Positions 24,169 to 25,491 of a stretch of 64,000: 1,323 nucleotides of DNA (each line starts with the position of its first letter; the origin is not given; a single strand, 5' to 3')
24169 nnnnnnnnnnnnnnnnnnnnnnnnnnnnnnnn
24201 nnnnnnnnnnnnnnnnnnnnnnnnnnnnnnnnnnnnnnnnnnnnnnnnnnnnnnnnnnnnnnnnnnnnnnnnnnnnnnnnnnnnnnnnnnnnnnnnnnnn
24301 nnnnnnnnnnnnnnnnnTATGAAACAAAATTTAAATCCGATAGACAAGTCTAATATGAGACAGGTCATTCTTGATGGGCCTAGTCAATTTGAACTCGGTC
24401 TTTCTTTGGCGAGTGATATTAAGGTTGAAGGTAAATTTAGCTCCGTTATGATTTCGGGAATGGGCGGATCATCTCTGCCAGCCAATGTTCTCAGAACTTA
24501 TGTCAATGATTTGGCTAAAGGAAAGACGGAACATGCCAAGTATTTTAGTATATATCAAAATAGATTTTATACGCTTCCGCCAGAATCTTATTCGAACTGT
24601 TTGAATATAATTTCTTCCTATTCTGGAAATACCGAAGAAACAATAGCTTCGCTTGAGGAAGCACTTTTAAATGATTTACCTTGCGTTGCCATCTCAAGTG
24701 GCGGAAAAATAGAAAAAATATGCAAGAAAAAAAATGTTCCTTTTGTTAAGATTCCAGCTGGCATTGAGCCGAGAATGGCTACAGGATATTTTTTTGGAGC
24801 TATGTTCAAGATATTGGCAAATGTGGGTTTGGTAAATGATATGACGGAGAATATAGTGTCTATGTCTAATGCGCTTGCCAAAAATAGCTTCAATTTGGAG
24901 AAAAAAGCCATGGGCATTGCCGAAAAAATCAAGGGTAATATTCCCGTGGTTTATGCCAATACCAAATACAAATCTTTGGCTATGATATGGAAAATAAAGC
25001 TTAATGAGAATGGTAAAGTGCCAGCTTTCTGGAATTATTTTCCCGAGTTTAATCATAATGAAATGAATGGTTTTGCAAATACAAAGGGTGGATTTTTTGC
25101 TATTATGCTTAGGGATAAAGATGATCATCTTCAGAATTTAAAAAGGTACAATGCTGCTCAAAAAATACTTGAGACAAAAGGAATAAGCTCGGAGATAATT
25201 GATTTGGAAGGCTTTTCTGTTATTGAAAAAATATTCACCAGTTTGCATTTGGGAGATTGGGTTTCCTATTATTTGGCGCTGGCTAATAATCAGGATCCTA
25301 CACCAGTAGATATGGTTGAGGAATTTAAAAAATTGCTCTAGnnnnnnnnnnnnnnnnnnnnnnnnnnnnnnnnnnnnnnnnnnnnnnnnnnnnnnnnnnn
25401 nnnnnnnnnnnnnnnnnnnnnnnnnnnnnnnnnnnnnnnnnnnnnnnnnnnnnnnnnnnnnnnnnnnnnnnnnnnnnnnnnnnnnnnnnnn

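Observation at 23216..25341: Archaeal-type sugar-phosphate isomerase cluster: cupin PGI + cytidylyltransferase + SIS PGI/PMI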

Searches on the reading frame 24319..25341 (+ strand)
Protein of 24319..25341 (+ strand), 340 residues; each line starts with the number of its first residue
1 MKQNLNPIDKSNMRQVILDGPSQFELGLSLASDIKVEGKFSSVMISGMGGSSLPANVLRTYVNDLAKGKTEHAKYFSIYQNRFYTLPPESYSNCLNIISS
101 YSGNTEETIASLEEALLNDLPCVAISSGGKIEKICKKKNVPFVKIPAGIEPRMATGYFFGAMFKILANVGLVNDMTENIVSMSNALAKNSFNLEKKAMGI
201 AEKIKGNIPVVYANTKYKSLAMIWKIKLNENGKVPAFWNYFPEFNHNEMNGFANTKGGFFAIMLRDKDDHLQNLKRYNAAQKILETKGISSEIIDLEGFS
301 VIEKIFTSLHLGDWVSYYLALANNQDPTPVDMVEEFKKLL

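Call 3: search_protein_families(library=pfam, proteins=[window:24319-25341:+], max_evalue=0.01)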
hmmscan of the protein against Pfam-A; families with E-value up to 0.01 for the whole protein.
window:24319-25341:+ (340 aa): 2 families
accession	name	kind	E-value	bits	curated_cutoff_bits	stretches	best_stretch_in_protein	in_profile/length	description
PF10432.14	bact-PGI_C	-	3e-44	151.1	24.5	1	195-339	3-150/151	Bacterial phospho-glucose isomerase C-terminal SIS domain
PF11633.14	bCoV_SUD_M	-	0.0091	16.1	24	0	83-200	3-116/143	Betacoronavirus single-stranded poly(A) binding domain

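Call 4: search_protein_families(library=ncbifam, proteins=[window:24319-25341:+], max_evalue=0.01)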
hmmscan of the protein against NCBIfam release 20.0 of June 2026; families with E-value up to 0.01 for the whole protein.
window:24319-25341:+ (340 aa): 7 families
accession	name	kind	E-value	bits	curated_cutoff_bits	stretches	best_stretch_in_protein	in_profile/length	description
NF006426.0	PRK08674.1-6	subfamily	1.7e-74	250.8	295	1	4-338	7-347/354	bifunctional phosphoglucose/phosphomannose isomerase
NF006423.0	PRK08674.1-2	equivalog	3e-71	239.9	254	1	36-339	24-315/317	bifunctional phosphoglucose/phosphomannose isomerase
TIGR02128.1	G6PI_arch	equivalog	2.2e-67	227.1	213.9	1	35-339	19-306/308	bifunctional phosphoglucose/phosphomannose isomerase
NF006425.0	PRK08674.1-5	equivalog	1.4e-65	221.6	471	1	4-338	10-351/358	bifunctional phosphoglucose/phosphomannose isomerase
NF006422.0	PRK08674.1-1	subfamily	4e-39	134.9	317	1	41-333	26-288/302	bifunctional phosphoglucose/phosphomannose isomerase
NF006424.0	PRK08674.1-3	equivalog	1.7e-26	93.5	730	1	41-339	51-351/355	bifunctional phosphoglucose/phosphomannose isomerase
NF003016.0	PRK03868.1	equivalog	0.0019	17.1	487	1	34-166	52-193/410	glucose-6-phosphate isomerase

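Call 7: search_solved_structures(query=window:24319-25341:+, max_evalue=0.01, show_alignments=2)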
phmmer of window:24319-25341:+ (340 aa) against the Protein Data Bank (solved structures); distinct sequences matched with E-value up to 0.01: 5.
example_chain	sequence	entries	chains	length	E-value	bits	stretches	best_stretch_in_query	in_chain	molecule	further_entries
1tzb_A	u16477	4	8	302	2.8e-09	40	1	41-252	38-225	glucose-6-phosphate isomerase, conjectural | glucose-6-phosphate isomerase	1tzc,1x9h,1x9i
8hbl_A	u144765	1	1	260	0.0001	25.1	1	56-199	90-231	Non-structural protein 3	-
8gqc_A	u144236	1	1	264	0.0001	25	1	56-199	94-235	Papain-like protease nsp3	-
8ufm_A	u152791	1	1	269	0.00011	24.9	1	56-199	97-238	Papain-like protease nsp3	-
8yax_A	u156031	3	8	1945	0.0028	20.3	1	56-199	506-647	Papain-like protease nsp3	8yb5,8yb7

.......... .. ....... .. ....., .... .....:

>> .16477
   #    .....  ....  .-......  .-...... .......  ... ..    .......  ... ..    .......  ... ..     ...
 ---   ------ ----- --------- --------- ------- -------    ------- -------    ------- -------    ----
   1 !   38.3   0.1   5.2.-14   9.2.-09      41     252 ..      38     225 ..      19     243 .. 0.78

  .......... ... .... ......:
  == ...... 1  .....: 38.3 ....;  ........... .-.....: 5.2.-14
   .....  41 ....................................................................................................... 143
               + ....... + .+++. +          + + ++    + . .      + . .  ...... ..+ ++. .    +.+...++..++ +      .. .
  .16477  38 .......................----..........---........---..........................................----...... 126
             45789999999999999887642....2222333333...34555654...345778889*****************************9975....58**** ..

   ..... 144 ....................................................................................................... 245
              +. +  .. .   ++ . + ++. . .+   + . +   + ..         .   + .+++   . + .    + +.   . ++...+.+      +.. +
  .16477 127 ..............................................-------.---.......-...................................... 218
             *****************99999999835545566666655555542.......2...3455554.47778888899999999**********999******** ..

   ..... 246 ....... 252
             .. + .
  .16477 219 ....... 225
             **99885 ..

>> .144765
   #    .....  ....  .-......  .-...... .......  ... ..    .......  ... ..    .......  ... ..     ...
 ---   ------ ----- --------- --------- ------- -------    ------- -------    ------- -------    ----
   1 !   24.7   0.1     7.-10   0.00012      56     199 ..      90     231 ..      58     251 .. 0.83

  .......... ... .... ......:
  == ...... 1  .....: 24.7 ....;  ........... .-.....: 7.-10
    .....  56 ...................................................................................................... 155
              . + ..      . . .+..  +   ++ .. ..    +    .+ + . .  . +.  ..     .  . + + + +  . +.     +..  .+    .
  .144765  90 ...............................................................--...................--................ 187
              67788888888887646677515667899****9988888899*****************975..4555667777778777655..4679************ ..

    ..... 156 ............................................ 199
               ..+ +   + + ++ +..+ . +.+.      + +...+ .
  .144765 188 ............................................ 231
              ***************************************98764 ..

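Call 36: find_homologous_proteins(query=window:24319-25341:+, max_evalue=1e-10)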
Query window:24319-25341:+ (340 aa): 6166 proteins with E <= 1e-10 among 8000 candidates; the best 120 are listed.
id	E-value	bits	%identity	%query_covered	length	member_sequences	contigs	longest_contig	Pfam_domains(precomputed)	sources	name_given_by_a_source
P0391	2.9e-223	758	100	100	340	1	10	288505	PF10432.15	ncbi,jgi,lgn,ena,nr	ncbi:MAG TPA: bifunctional phosphoglucose/phosphomannose isomerase [Candidatus Moranbacteria bacteri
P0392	7.8e-159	546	71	100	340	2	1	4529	PF10432.15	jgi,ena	-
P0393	1.3e-157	542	70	100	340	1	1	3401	PF10432.15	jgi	jgi:glucose/mannose-6-phosphate isomerase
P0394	7.4e-154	530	70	96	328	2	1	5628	PF10432.15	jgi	-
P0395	9.0e-154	530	69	100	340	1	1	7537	PF10432.15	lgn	-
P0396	2.4e-133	463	60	99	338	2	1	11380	PF10432.15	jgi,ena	-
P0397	3.5e-133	462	59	100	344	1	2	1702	PF10432.15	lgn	-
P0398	5.9e-133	461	60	99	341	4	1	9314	PF10432.15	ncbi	-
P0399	1.7e-132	460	60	99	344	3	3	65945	PF10432.15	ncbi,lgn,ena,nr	ncbi:bifunctional phosphoglucose/phosphomannose isomerase [bacterium BMS3Abin15]|nr:bifunctional pho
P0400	1.3e-131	457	60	99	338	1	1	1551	PF10432.15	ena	-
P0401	1.3e-131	457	58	99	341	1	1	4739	PF10432.15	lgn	-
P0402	4.2e-131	455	59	99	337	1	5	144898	PF10432.15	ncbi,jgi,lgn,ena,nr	ncbi:bifunctional phosphoglucose/phosphomannose isomerase [bacterium]|nr:bifunctional phosphoglucose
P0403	2.3e-129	450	58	98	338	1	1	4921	PF10432.15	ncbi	-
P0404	1.5e-128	447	59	99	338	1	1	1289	PF10432.15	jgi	jgi:glucose/mannose-6-phosphate isomerase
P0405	3.1e-128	446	59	99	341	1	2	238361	PF10432.15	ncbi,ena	-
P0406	4.8e-128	445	57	99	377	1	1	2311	PF10432.15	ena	-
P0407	9.6e-128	444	59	96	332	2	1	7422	PF10432.15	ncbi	-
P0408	1.3e-127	444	59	99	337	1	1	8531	PF10432.15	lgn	-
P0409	4.7e-127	442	57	100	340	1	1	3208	PF10432.15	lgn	-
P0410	3.8e-126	439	58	99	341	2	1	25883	PF10432.15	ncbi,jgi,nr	ncbi:MAG: bifunctional phosphoglucose/phosphomannose isomerase [Candidatus Moranbacteria bacterium]|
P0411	6.3e-126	438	57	99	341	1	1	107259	PF10432.15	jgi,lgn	jgi:glucose/mannose-6-phosphate isomerase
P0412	7.0e-126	438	57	99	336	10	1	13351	PF10432.15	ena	-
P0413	8.8e-125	434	56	100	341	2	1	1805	PF10432.15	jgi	-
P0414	3.8e-124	432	56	99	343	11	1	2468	PF10432.15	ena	-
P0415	5.2e-124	432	57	99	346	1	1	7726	PF10432.15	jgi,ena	-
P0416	7.8e-124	431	57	99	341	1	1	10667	PF10432.15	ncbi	-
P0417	8.9e-124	431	55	98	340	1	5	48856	PF10432.15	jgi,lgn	jgi:glucose/mannose-6-phosphate isomerase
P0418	1.1e-123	431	55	99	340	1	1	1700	PF10432.15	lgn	-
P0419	1.6e-123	430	56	100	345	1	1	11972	PF10432.15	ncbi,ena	-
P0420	2.3e-123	430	57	100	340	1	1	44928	PF10432.15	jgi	jgi:glucose/mannose-6-phosphate isomerase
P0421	3.5e-123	429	55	98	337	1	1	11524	PF10432.15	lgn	-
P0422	7.1e-123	428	55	99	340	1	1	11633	PF10432.15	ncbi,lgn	ncbi:MAG: bifunctional phosphoglucose/phosphomannose isomerase [Candidatus Moraniibacteriota bacteri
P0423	7.5e-123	428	58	99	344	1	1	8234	PF10432.15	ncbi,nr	ncbi:MAG: bifunctional phosphoglucose/phosphomannose isomerase [Patescibacteria group bacterium]|nr:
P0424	8.7e-123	428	56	99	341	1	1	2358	PF10432.15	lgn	-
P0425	8.9e-123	428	57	100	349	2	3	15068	PF10432.15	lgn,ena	-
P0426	1.0e-122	428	57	99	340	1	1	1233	PF10432.15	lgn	-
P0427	1.2e-122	427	56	99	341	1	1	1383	PF10432.15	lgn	-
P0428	1.2e-122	427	54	99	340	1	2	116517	PF10432.15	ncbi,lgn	ncbi:MAG: bifunctional phosphoglucose/phosphomannose isomerase [Candidatus Moraniibacteriota bacteri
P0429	1.4e-122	427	56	99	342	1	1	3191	PF10432.15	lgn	-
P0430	1.6e-122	427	55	99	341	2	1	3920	PF10432.15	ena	-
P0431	2.0e-122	427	58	98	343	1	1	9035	PF10432.15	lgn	-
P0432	2.6e-122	426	56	100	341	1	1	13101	PF10432.15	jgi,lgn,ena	-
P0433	2.7e-122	426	57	99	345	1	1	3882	PF10432.15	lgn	-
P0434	2.8e-122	426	58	99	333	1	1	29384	PF10432.15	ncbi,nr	ncbi:MAG: Uncharacterized protein Athens071425_178 [Parcubacteria group bacterium Athens0714_25]|nr:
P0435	3.1e-122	426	56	99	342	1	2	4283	PF10432.15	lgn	-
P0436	4.0e-122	426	57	100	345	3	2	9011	PF10432.15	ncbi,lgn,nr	ncbi:MAG: bifunctional phosphoglucose/phosphomannose isomerase [Candidatus Levybacteria bacterium]|n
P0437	6.0e-122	425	55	99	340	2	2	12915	PF10432.15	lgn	-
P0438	6.6e-122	425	55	99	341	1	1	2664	PF10432.15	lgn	-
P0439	6.7e-122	425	57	99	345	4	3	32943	PF10432.15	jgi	-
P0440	7.0e-122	425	56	100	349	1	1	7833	PF10432.15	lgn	-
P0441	7.1e-122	425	56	99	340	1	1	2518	PF10432.15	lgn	-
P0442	9.1e-122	425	57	99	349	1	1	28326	PF10432.15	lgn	-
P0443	1.0e-121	424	56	100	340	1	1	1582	PF10432.15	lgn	-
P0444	1.2e-121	424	55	100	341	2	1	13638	PF10432.15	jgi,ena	jgi:glucose/mannose-6-phosphate isomerase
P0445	1.3e-121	424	55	98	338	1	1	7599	PF10432.15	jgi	jgi:glucose/mannose-6-phosphate isomerase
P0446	1.7e-121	424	56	99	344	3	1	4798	PF10432.15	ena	-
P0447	1.8e-121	424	55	99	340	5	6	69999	PF10432.15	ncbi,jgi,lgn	-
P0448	4.4e-121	422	57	99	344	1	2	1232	PF10432.15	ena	-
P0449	4.6e-121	422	56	99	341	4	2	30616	PF10432.15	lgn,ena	-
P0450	5.0e-121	422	57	99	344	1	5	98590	PF10432.15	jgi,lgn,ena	jgi:glucose/mannose-6-phosphate isomerase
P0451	5.7e-121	422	57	98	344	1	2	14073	PF10432.15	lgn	-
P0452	5.8e-121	422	57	99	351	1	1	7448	PF10432.15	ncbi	-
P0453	6.2e-121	422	56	99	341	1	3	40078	PF10432.15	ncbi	-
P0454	6.2e-121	422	55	99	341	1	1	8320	PF10432.15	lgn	-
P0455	7.4e-121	422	56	99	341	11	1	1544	PF10432.15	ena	-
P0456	7.7e-121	421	57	99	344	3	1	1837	PF10432.15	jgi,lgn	jgi:glucose/mannose-6-phosphate isomerase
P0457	7.9e-121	421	56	99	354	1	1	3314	PF10432.15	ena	-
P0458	8.4e-121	421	54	99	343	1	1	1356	PF10432.15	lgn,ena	-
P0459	8.8e-121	421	56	98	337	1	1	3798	PF10432.15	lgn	-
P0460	1.1e-120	421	55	99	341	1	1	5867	PF10432.15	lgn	-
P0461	1.3e-120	421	55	99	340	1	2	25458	PF10432.15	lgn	-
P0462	1.3e-120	421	56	99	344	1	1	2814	PF10432.15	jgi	jgi:glucose/mannose-6-phosphate isomerase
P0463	1.3e-120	421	55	98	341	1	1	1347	PF10432.15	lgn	-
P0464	1.4e-120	421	57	98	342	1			PF10432.15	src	-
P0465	1.5e-120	421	57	99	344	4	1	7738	PF10432.15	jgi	-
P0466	1.5e-120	421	56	99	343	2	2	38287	PF10432.15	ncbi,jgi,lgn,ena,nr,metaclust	ncbi:MAG TPA: bifunctional phosphoglucose/phosphomannose isomerase [Patescibacteria group bacterium]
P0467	1.5e-120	420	55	99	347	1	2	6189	PF10432.15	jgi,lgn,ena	-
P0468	1.6e-120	420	57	99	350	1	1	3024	PF10432.15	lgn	-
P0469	1.6e-120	420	58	98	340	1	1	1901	PF10432.15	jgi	jgi:glucose/mannose-6-phosphate isomerase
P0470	1.6e-120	420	56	98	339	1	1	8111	PF10432.15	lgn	-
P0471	1.8e-120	420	55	98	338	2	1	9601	PF10432.15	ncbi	-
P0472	1.9e-120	420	54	100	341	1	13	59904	PF10432.15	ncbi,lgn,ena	-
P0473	2.8e-120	420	56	99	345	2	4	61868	PF10432.15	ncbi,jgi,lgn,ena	-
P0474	3.2e-120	419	56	100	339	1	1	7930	PF10432.15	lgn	-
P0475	3.2e-120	419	57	99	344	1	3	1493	PF10432.15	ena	-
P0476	3.2e-120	419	57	99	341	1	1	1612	PF10432.15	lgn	-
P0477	3.3e-120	419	56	99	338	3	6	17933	PF10432.15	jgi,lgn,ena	-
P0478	3.3e-120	419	55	99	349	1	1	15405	PF10432.15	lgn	-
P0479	3.9e-120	419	55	99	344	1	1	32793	PF10432.15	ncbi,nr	ncbi:MAG: bifunctional phosphoglucose/phosphomannose isomerase [Patescibacteria group bacterium]|nr:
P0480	4.5e-120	419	56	98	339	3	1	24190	PF10432.15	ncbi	-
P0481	4.6e-120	419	54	98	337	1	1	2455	PF10432.15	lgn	-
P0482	5.7e-120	419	55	98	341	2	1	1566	PF10432.15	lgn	-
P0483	6.7e-120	418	57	99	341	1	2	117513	PF10432.15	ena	-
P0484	7.0e-120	418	54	99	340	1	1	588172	PF10432.15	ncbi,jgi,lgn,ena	-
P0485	7.5e-120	418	54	100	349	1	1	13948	PF10432.15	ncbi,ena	-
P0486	7.5e-120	418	56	99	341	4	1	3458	PF10432.15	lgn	-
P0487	8.9e-120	418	57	98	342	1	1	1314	PF10432.15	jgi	-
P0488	9.5e-120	418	54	100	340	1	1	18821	PF10432.15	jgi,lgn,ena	-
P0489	9.6e-120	418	54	99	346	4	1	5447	PF10432.15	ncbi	-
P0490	9.7e-120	418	57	98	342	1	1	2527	PF10432.15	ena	-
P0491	9.7e-120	418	56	98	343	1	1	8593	PF10432.15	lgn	-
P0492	9.8e-120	418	55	100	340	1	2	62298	PF10432.15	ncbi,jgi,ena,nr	ncbi:MAG TPA: bifunctional phosphoglucose/phosphomannose isomerase [Candidatus Moranbacteria bacteri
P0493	9.8e-120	418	57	100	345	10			PF10432.15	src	-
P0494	1.0e-119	418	54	99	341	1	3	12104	PF10432.15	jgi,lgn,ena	jgi:glucose/mannose-6-phosphate isomerase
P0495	1.0e-119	418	56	99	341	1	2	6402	PF10432.15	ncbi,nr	ncbi:MAG: bifunctional phosphoglucose/phosphomannose isomerase [Candidatus Moranbacteria bacterium]|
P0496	1.0e-119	418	54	99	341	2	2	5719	PF10432.15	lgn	-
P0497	1.1e-119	418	56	100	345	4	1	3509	PF10432.15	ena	-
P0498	1.3e-119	417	57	99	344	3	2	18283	PF10432.15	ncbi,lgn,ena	ncbi:MAG: bifunctional phosphoglucose/phosphomannose isomerase [Patescibacteria group bacterium]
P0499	1.5e-119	417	53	99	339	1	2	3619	PF10432.15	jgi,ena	jgi:glucose/mannose-6-phosphate isomerase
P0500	1.6e-119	417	54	99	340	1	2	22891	PF10432.15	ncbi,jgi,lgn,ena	-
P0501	1.7e-119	417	56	98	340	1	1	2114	PF10432.15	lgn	-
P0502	1.8e-119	417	57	99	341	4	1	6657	PF10432.15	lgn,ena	-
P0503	2.0e-119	417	55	99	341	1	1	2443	PF10432.15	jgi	jgi:glucose/mannose-6-phosphate isomerase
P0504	2.2e-119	417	55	100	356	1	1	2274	PF10432.15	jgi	jgi:glucose/mannose-6-phosphate isomerase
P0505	2.2e-119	417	55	99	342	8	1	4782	PF10432.15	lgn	-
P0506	2.3e-119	417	55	99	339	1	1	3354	PF10432.15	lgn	-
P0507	2.3e-119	417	56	99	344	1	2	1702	PF10432.15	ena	-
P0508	2.4e-119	417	55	98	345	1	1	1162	PF10432.15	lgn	-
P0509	2.6e-119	416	56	100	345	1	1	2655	PF10432.15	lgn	-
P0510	2.7e-119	416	54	99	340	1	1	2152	PF10432.15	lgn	-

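Call 37: find_encoding_contigs(protein=P0393, flank=5000, max_places=2)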
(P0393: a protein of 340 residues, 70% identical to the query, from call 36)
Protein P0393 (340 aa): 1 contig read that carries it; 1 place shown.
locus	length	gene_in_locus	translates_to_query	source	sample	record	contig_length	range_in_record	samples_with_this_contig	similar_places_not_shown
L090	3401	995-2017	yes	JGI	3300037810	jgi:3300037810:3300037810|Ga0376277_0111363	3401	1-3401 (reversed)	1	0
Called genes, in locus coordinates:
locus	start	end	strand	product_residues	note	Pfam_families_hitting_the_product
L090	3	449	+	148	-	?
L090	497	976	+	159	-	PF01467:CTP_transf_like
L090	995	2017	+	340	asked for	PF10432:bact-PGI_C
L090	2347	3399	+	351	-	?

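Call 38: find_encoding_contigs(protein=P0394, flank=5000, max_places=2)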
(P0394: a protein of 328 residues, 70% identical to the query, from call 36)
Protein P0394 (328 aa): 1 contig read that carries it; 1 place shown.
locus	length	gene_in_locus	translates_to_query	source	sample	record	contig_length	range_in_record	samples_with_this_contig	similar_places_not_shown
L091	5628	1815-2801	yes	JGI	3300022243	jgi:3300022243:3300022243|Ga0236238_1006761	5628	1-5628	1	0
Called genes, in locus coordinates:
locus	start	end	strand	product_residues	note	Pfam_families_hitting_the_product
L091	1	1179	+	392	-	PF00496:SBP_bac_5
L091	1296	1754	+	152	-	PF01467:CTP_transf_like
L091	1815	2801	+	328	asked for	PF10432:bact-PGI_C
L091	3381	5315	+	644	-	PF00753:Lactamase_B, PF12706:Lactamase_B_2, PF22505:RNase_J_b_CASP, PF07521:RMMBL (weak), PF17770:RNase_J_C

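Call 39: find_encoding_contigs(protein=P0395, flank=5000, max_places=2)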
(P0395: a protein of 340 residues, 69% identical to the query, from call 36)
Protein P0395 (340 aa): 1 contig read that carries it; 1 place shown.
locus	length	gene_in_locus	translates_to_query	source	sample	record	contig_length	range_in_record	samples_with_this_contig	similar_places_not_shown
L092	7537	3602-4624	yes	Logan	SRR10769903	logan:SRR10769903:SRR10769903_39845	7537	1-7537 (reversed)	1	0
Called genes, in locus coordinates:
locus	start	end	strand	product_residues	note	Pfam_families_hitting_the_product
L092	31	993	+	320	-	-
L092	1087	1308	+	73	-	PF03840:SecG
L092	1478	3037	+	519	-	PF00496:SBP_bac_5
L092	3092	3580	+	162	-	PF01467:CTP_transf_like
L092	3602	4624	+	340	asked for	PF10432:bact-PGI_C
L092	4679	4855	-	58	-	-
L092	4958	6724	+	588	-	PF00753:Lactamase_B, PF12706:Lactamase_B_2, PF22505:RNase_J_b_CASP, PF07521:RMMBL, PF17770:RNase_J_C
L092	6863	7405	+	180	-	-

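Call 40: find_encoding_contigs(protein=P0392, flank=5000, max_places=2)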
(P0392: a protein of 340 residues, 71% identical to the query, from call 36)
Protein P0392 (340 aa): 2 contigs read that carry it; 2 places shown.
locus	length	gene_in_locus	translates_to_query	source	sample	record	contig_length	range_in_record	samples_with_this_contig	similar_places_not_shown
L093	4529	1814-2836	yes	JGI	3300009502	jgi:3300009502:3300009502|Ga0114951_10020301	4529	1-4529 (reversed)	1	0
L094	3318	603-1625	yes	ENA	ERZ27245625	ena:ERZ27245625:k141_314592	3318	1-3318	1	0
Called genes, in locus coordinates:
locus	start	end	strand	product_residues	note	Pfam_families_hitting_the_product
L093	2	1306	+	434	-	?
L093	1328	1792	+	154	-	PF01467:CTP_transf_like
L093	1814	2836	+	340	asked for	PF10432:bact-PGI_C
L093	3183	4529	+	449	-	?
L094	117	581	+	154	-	PF01467:CTP_transf_like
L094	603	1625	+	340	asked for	PF10432:bact-PGI_C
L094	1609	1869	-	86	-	-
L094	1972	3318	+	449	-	?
